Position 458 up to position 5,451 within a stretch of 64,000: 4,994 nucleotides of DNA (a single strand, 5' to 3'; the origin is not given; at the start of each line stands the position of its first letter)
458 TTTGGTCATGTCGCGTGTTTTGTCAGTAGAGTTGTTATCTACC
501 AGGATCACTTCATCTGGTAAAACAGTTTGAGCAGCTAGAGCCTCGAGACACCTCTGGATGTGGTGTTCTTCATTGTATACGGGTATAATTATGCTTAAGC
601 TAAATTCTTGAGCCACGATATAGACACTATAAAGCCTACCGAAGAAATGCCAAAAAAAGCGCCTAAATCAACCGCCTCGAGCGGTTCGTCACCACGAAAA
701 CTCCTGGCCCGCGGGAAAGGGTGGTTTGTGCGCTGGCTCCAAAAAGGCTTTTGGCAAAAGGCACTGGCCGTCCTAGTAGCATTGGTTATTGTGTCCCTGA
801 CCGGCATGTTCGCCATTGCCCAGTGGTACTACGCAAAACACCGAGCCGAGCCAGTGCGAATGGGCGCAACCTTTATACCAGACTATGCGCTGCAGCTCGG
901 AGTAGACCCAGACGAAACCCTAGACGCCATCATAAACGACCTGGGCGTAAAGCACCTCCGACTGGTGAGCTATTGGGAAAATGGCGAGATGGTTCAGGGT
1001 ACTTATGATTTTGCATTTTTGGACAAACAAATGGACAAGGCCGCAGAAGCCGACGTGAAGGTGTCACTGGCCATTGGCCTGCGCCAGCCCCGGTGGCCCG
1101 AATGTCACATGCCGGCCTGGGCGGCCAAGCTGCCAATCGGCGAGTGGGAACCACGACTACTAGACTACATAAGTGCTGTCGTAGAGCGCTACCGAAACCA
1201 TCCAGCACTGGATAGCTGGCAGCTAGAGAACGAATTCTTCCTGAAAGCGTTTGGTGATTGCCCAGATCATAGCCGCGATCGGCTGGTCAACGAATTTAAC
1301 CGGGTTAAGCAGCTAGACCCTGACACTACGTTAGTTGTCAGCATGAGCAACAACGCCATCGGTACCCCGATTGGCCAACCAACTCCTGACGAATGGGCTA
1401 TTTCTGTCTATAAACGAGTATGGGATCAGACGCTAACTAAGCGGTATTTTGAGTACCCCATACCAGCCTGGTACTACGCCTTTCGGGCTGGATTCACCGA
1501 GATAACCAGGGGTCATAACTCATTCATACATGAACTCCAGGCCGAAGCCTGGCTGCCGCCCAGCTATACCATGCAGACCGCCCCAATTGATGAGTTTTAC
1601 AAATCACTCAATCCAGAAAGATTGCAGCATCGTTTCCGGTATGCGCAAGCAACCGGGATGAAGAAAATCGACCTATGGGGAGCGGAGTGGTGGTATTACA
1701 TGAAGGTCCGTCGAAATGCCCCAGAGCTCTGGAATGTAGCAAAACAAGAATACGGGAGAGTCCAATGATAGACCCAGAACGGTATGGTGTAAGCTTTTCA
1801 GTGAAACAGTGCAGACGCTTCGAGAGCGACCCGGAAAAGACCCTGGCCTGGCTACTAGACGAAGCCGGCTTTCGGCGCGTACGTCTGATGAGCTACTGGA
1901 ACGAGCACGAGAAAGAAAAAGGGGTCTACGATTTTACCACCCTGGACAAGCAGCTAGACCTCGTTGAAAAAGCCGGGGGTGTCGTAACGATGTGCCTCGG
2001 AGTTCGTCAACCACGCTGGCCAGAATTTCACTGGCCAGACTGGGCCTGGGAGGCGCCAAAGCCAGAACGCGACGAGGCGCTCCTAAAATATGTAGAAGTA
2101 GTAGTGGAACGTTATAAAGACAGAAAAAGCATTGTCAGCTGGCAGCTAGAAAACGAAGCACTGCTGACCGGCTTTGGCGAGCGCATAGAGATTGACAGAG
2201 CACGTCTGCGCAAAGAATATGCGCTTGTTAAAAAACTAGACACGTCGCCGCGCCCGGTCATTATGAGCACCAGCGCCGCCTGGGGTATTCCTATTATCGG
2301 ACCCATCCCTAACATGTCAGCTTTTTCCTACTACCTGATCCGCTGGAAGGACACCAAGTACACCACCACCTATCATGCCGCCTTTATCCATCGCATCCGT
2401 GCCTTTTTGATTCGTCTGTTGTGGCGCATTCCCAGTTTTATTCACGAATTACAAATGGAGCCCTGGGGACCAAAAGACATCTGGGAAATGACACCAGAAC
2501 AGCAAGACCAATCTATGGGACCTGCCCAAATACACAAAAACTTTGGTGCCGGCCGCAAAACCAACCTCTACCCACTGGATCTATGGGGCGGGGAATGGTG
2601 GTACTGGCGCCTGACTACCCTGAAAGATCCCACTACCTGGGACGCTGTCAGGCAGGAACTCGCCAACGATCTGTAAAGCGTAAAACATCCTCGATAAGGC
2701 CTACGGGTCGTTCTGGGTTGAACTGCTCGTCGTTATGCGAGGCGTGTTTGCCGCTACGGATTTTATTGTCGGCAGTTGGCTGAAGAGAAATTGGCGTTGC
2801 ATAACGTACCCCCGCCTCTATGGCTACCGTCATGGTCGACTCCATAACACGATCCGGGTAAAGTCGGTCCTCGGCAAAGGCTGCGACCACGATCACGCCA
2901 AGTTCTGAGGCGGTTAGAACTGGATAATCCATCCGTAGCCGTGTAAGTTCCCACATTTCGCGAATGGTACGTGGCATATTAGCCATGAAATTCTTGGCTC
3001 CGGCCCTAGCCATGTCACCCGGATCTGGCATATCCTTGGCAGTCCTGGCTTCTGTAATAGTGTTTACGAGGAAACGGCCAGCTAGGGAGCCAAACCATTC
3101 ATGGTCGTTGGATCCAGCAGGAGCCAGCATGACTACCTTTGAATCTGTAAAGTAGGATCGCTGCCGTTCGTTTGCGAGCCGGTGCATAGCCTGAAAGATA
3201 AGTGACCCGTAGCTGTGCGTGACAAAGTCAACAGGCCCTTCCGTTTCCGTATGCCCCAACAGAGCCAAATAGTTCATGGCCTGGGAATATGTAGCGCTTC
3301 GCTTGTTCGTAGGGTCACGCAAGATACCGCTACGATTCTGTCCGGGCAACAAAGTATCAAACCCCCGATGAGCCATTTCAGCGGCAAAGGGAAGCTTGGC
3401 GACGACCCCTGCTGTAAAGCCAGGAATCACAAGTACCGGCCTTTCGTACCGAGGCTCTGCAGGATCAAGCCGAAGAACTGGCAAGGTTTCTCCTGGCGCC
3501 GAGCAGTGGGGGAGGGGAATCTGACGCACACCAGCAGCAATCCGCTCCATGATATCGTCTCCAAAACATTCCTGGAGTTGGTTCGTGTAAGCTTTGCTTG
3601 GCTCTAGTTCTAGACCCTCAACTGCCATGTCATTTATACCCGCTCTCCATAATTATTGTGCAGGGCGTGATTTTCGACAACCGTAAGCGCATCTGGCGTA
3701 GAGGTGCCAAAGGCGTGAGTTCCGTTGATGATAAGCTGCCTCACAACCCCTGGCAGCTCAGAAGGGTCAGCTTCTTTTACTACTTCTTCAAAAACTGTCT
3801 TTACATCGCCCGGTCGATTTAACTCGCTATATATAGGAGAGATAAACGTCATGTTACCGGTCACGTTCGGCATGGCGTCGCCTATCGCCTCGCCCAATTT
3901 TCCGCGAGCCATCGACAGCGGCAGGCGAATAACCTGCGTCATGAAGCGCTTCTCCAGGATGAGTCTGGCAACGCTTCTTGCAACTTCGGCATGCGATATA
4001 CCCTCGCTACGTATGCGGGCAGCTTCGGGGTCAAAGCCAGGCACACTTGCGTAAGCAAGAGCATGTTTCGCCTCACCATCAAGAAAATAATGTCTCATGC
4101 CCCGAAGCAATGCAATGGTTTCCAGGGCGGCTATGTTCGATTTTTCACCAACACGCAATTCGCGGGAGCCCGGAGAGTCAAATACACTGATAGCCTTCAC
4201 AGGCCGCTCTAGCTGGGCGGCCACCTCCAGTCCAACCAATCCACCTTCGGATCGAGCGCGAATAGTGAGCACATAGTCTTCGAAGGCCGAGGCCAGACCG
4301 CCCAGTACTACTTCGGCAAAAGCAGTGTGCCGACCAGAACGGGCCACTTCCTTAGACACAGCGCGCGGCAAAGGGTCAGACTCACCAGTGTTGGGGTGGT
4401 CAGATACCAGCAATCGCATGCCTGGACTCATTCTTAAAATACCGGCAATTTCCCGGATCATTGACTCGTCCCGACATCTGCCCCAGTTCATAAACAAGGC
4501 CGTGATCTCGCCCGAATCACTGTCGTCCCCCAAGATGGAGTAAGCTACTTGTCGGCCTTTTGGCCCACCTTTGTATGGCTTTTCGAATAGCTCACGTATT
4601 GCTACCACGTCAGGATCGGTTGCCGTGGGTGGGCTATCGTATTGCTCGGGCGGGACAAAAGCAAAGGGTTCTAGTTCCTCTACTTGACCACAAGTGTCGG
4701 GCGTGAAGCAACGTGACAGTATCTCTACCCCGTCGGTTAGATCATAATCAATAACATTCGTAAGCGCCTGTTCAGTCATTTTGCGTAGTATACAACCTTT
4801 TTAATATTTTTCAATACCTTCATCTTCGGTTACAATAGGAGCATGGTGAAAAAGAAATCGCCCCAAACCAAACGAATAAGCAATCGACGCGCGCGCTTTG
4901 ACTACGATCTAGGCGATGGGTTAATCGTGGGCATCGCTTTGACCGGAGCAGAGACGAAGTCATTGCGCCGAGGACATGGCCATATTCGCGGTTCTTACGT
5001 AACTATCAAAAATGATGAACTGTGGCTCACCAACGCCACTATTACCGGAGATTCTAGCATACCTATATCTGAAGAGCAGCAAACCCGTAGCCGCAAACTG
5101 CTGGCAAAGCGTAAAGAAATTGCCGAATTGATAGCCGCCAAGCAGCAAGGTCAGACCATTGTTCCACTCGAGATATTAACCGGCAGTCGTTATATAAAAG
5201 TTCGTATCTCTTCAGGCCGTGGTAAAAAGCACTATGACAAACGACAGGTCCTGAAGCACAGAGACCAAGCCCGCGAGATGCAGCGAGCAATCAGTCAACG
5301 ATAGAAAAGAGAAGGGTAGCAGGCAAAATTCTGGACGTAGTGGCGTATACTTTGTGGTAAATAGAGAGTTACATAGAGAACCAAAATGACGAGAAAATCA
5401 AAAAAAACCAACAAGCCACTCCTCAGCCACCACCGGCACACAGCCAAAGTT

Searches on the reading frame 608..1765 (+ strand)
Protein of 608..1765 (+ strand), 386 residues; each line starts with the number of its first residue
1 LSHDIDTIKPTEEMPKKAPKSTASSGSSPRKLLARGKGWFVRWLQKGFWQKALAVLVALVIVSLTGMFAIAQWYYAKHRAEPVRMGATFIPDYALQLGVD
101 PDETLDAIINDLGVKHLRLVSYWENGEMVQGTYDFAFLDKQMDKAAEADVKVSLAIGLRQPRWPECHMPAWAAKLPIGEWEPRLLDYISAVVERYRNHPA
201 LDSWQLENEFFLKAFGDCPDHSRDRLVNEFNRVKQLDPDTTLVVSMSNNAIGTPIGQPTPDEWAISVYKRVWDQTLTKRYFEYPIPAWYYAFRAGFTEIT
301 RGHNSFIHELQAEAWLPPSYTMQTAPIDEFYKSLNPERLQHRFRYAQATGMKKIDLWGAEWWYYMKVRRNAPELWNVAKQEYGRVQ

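Call 19: search_protein_families(library=pfam, proteins=[window:608-1765:+], max_evalue=0.001)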
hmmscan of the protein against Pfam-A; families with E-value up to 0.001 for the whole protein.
window:608-1765:+ (386 aa): 1 family
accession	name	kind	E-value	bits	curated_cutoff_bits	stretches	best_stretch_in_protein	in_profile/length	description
PF02449.21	Glyco_hydro_42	-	1.8e-09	37.9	21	1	111-171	21-75/376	Beta-galactosidase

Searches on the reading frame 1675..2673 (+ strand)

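Call 19: search_protein_families(library=pfam, proteins=[window:1675-2673:+], max_evalue=0.001)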
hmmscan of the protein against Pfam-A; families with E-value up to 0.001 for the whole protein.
window:1675-2673:+ (333 aa): 2 families
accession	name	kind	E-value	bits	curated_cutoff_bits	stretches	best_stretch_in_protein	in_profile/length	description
PF02449.21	Glyco_hydro_42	-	1.2e-09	38.5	21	1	60-124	18-84/376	Beta-galactosidase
PF02836.23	Glyco_hydro_2_C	-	0.0008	19.1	21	1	121-197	95-160/302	Glycosyl hydrolases family 2, TIM barrel domain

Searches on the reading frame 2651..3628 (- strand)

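Call 19: search_protein_families(library=pfam, proteins=[window:2651-3628:-], max_evalue=0.001)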
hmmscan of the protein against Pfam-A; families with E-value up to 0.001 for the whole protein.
window:2651-3628:- (326 aa): 1 family
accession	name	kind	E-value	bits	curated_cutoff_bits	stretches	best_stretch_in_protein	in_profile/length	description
PF12697.13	Abhydrolase_6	-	0.00013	23.2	26.3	1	65-258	1-180/217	Alpha/beta hydrolase family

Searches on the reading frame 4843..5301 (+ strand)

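Call 19: search_protein_families(library=pfam, proteins=[window:4843-5301:+], max_evalue=0.001)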
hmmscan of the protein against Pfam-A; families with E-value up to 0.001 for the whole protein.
window:4843-5301:+ (153 aa): 1 family
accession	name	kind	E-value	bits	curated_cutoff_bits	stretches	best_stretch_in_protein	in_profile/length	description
PF01668.23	SmpB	-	1.3e-40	139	27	1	12-151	2-142/143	SmpB protein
